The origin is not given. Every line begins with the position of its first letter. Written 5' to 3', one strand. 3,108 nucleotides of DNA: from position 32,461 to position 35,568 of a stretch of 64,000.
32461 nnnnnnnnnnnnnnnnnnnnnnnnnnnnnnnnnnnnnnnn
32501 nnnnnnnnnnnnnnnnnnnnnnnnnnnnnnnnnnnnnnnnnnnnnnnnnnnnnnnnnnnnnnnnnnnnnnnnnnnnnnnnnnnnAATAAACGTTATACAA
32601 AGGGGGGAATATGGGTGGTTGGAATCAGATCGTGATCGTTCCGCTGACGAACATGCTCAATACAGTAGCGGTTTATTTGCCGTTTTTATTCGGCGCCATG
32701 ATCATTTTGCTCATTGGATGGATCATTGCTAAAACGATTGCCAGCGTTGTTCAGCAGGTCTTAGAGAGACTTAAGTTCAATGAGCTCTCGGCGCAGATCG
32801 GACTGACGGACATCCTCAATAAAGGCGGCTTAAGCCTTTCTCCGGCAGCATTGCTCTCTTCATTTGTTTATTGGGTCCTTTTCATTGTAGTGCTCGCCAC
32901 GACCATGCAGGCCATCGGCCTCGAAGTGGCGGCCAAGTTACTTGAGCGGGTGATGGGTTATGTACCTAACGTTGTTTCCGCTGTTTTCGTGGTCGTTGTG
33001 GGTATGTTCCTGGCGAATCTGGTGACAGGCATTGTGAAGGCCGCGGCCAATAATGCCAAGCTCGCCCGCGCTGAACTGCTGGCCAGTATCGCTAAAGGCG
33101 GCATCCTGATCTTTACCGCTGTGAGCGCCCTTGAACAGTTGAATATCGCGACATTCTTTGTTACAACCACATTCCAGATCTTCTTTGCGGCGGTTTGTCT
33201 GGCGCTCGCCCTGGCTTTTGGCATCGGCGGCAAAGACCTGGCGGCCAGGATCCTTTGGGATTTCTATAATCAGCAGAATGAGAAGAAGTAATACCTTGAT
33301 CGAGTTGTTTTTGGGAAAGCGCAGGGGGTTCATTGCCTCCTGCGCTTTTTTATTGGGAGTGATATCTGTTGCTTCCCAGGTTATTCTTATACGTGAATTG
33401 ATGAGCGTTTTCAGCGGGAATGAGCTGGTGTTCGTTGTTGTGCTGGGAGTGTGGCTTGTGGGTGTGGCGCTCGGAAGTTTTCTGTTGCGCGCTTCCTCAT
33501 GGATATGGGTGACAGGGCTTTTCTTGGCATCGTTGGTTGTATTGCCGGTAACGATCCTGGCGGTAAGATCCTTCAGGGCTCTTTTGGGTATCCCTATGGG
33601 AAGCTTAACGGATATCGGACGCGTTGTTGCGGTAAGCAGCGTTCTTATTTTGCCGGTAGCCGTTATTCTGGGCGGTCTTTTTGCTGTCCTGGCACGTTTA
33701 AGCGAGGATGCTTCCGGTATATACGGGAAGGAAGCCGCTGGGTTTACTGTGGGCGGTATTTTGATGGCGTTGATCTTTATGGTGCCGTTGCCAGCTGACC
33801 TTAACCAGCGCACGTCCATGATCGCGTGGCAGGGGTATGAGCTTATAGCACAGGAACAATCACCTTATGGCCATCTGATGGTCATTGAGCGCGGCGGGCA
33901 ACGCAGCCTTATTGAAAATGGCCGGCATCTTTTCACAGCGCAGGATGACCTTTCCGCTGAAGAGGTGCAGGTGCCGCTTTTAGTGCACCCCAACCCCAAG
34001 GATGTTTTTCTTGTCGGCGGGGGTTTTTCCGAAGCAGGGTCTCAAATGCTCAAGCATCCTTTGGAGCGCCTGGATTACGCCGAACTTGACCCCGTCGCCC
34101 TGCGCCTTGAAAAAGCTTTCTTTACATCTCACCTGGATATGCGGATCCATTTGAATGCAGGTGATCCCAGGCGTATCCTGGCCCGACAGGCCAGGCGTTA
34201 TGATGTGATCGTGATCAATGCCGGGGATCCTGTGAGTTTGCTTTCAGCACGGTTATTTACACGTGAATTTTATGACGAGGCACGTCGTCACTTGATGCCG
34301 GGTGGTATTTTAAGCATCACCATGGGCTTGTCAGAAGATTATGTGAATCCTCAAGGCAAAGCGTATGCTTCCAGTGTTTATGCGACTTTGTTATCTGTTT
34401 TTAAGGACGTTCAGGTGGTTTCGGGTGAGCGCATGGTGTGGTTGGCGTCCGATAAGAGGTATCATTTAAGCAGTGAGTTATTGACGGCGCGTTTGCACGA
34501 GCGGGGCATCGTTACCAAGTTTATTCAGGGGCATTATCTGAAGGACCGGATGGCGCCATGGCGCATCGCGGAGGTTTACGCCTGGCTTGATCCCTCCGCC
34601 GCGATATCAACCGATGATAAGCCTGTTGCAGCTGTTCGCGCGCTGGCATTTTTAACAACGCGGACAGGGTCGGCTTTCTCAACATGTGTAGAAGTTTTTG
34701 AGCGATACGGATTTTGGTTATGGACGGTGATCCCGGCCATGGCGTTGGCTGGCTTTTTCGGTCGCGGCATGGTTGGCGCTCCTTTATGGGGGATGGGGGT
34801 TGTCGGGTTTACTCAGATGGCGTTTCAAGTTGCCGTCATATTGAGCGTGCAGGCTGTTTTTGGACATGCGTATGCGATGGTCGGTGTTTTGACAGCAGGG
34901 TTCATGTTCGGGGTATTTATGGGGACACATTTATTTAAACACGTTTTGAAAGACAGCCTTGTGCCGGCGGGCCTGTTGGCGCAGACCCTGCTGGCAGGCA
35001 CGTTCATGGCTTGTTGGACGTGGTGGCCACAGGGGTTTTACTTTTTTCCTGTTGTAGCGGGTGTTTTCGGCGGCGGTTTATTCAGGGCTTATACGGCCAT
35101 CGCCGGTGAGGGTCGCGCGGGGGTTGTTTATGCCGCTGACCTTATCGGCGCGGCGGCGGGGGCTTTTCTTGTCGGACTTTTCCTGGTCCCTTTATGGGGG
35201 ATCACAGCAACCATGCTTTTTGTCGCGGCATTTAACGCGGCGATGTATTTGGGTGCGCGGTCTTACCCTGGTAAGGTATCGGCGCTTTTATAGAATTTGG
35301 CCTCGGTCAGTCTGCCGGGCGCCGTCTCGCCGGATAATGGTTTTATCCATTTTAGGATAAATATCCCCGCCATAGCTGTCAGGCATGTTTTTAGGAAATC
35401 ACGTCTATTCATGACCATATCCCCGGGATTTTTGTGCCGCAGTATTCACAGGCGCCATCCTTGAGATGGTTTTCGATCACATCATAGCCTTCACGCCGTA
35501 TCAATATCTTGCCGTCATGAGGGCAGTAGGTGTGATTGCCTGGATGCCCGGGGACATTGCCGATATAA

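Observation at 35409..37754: NapH/NosR-like flavinylatable FeS membrane protein, a mini-protein and an AmmeMemoRadiSam-type radical SAM enzyme in one tightly coupled operon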

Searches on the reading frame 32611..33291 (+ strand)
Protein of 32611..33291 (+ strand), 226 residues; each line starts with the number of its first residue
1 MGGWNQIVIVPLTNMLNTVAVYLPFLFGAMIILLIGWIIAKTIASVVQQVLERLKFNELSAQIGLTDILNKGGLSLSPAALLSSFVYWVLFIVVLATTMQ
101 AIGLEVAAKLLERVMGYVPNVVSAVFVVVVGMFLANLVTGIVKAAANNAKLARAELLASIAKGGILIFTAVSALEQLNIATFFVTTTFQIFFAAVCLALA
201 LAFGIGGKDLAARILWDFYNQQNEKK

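Call 42: search_protein_families(library=pfam, proteins=[window:32611-33291:+], max_evalue=0.0001)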
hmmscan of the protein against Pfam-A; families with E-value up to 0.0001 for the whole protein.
window:32611-33291:+ (226 aa): 1 family
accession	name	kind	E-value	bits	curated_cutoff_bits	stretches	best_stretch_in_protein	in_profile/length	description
PF05552.17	MS_channel_1st_1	-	3.5e-23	81.7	22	2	11-58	2-49/50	Mechanosensitive ion channel, conserved TM helix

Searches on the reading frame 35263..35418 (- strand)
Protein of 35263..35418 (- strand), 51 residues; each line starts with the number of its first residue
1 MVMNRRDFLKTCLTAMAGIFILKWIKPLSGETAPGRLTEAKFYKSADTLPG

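Call 3: search_protein_families(library=pfam, proteins=[window:35263-35418:-], max_evalue=0.01)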
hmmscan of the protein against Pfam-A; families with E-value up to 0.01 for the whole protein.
window:35263-35418:- (51 aa): 0 families

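Call 4: search_protein_families(library=ncbifam, proteins=[window:35263-35418:-], max_evalue=0.01)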
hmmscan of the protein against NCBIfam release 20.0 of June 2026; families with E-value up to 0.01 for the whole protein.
window:35263-35418:- (51 aa): 1 family
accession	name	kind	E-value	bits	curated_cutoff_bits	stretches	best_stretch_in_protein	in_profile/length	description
TIGR01409.1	TAT_signal_seq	domain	0.0029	17.9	16.7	1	4-18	2-14/29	twin-arginine translocation signal domain-containing protein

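Call 19: find_homologous_proteins(query=window:35263-35418:-, max_evalue=10)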
Query window:35263-35418:- (51 aa): 1 proteins with E <= 10 among 1 candidates.
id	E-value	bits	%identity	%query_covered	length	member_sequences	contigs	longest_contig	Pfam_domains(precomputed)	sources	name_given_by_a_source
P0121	2.3e-25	104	100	96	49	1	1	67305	-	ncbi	-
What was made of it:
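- Tried and rejected: Single-sequence word-index search with g4 found only itself (call 19).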

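Call 39: search_protein_representatives(protein=window:35263-35418:-)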
Query: 51 residues. Proteins with E-value up to 0.001 (for the whole library): 11; up to 1e-10: 3; up to 1e-30: 0. The best 11 are listed.
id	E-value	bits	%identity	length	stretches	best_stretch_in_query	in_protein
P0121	7.4e-26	103.6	100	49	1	3-51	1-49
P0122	3.2e-12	61.3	42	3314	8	9-44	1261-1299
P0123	8.4e-11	56.9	56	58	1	3-51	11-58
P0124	9.2e-10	53.7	56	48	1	3-51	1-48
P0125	1.4e-08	50.0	54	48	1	3-51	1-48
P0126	2.4e-05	40.0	53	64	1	2-51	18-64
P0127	2.7e-05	39.8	54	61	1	2-51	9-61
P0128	6.9e-05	38.5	49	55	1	3-51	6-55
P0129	5.4e-04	35.8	49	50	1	3-51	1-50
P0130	7.0e-04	35.4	46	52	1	1-51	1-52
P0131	8.7e-04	35.1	49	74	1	3-51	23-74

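Call 41: find_homologous_proteins(query=A2, max_evalue=0.01)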
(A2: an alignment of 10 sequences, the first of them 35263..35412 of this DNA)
Query A2 (10 sequences) (49 aa, profile of the alignment): 77 proteins with E <= 0.01 among 8000 candidates.
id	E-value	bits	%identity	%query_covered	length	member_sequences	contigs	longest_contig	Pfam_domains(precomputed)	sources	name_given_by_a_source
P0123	1.5e-21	94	55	100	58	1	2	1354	-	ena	-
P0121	5.2e-21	92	100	100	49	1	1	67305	-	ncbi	-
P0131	6.7e-21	92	46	100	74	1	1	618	-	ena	-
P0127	9.2e-21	91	52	100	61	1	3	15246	-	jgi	jgi:hypothetical protein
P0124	1.7e-20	90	55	100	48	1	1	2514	-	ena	-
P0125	2.1e-20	90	53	100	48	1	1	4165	-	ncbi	ncbi:MAG: hypothetical protein V2A70_07300 [Candidatus Omnitrophota bacterium]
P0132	7.4e-20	88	55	100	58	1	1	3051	-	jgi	jgi:hypothetical protein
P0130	1.0e-19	88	45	100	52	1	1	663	-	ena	-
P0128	1.1e-19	88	51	100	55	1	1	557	-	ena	-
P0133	4.4e-19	86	50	100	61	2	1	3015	-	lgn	-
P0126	1.5e-18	84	51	100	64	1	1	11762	-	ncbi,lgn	-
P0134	1.5e-18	84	57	100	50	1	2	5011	-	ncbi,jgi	-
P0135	6.2e-18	82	55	100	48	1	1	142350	-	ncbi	-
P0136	1.2e-17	81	53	100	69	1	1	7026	-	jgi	jgi:hypothetical protein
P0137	3.5e-17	80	53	100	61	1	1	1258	-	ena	-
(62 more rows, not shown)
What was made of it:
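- Tried and rejected: Exhaustive phmmer and a profile were needed to find relatives (calls 39, 41).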

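Call 73: find_encoding_contigs(protein=P0121, flank=3000, max_places=2)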
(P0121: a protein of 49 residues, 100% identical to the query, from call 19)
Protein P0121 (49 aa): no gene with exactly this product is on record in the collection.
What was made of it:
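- Tried and rejected: Looking up g4 (P0121) to identify the source assembly gave no record (call 73).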
